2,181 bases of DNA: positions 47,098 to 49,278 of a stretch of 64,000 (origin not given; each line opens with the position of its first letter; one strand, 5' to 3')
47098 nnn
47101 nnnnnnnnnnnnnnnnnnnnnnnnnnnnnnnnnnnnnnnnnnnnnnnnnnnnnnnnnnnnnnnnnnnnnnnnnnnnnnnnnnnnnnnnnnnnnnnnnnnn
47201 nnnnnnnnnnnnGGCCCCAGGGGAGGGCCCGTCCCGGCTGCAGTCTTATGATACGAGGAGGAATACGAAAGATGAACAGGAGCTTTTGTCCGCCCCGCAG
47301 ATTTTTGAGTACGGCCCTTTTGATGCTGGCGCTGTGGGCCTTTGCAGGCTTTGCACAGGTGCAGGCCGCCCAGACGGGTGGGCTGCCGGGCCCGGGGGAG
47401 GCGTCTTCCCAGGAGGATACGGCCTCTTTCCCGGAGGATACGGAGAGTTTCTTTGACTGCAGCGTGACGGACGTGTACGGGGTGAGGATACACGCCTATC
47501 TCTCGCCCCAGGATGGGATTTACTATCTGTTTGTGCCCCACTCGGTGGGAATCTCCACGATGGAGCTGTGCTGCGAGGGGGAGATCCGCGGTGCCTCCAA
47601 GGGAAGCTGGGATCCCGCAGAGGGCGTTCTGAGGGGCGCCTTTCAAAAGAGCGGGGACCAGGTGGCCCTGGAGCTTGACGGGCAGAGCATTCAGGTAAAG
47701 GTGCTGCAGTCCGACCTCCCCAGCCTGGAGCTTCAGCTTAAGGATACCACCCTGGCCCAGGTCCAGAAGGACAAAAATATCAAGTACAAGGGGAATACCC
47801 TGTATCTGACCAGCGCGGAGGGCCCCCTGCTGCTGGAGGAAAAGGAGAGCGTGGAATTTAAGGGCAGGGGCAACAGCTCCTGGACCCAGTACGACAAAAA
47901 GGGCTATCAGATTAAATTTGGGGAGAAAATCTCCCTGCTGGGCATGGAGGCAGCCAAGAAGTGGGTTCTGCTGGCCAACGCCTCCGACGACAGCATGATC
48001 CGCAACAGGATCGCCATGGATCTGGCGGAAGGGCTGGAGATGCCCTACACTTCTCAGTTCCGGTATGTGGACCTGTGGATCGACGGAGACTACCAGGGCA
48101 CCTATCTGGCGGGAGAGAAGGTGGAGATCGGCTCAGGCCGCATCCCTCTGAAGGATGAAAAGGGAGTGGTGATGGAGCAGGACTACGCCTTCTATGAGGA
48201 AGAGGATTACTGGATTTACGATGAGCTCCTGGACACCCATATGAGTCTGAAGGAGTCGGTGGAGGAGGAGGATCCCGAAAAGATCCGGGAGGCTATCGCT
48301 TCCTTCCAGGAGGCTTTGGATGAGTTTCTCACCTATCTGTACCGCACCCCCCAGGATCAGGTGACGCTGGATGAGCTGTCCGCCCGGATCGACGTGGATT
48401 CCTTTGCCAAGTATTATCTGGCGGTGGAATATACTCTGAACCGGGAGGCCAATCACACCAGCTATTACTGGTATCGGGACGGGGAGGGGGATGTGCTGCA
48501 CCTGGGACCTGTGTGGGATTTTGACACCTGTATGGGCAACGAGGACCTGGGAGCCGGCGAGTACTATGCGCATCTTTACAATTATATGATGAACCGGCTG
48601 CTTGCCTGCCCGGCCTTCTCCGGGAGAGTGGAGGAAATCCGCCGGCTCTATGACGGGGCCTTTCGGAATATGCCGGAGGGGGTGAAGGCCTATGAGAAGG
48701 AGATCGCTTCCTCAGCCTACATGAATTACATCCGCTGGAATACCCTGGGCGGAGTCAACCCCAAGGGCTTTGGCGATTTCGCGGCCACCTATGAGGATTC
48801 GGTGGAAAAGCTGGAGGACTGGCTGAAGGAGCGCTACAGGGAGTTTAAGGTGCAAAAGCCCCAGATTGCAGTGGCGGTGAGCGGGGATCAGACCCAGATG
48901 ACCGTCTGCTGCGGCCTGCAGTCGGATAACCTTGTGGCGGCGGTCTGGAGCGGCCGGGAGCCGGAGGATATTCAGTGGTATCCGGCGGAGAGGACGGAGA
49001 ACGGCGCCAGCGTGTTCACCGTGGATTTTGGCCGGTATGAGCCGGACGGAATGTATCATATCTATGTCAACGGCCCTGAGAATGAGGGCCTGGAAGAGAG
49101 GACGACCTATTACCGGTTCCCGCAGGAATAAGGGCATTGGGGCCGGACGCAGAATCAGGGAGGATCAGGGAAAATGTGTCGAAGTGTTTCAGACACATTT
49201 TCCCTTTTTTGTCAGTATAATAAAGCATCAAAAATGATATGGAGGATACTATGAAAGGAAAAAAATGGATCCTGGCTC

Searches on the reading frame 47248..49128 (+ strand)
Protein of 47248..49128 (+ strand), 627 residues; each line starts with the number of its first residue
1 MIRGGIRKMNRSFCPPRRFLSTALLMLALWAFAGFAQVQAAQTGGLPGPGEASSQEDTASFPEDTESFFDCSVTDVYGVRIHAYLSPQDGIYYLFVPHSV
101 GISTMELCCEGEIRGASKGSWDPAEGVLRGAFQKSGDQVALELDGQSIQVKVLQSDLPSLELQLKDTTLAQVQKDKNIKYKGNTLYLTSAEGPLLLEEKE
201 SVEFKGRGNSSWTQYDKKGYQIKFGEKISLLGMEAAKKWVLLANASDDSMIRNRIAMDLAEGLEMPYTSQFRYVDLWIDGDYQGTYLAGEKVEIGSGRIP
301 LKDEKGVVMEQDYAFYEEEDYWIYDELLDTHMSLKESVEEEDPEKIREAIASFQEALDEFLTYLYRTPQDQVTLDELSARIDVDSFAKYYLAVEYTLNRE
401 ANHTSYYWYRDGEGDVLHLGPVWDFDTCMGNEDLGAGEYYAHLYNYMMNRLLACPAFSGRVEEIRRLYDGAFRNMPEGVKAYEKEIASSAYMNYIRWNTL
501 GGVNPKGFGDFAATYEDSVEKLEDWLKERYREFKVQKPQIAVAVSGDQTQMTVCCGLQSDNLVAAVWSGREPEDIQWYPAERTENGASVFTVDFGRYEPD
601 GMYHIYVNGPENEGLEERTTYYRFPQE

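Call 74: search_protein_families(library=pfam, proteins=[window:47248-49128:+], max_evalue=0.00001)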
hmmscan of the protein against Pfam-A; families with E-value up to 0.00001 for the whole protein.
window:47248-49128:+ (627 aa): 1 family
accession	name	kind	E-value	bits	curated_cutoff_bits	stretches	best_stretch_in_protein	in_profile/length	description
PF08757.17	CotH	-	1.8e-41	143.2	23.8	1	207-531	4-320/322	CotH kinase protein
